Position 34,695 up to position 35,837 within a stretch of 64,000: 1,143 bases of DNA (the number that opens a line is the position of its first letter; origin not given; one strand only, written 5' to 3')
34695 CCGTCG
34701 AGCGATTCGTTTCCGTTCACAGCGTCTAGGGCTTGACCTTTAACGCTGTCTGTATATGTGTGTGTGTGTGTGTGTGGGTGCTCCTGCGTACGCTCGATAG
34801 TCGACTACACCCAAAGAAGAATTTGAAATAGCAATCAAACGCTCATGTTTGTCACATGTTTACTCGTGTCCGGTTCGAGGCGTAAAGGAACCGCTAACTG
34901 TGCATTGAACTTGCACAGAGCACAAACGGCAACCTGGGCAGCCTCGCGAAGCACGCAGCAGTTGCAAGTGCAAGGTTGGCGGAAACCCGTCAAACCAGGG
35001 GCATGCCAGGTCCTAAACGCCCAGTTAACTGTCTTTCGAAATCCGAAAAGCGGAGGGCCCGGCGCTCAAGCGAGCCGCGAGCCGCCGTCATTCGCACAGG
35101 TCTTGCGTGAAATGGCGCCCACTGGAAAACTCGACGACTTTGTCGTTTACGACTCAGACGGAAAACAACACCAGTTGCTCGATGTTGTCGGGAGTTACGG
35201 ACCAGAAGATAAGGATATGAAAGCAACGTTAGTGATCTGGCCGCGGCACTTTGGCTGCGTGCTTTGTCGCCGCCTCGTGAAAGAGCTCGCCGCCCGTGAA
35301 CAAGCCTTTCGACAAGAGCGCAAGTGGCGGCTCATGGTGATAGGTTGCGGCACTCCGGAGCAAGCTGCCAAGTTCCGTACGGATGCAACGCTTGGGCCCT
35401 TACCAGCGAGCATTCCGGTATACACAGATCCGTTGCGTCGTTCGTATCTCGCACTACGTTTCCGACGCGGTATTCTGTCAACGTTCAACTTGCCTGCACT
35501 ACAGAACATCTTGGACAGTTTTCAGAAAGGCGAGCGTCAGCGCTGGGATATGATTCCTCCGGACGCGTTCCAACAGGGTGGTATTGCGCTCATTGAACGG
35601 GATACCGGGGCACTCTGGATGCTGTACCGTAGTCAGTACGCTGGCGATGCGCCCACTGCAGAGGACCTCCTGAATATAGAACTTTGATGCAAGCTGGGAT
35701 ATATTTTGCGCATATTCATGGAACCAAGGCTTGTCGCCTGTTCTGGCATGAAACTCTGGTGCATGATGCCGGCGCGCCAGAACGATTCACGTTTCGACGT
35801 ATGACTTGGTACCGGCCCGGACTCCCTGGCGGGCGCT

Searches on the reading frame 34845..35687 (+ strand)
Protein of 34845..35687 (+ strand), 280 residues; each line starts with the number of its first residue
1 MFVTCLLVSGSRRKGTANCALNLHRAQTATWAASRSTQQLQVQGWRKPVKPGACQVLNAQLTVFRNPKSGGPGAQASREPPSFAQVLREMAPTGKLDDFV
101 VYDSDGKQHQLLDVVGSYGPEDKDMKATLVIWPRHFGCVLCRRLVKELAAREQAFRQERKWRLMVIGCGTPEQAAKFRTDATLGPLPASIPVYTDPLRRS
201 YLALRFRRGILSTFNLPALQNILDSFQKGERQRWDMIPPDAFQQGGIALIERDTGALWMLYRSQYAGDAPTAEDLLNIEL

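Call 4: search_protein_families(library=pfam, proteins=[window:34845-35687:+], max_evalue=0.01)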
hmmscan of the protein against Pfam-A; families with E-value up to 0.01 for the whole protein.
window:34845-35687:+ (280 aa): 1 family
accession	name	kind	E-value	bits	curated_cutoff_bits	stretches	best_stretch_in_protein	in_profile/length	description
PF13911.12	AhpC-TSA_2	-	1.2e-10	42.2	27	1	150-259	4-109/114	AhpC/TSA antioxidant enzyme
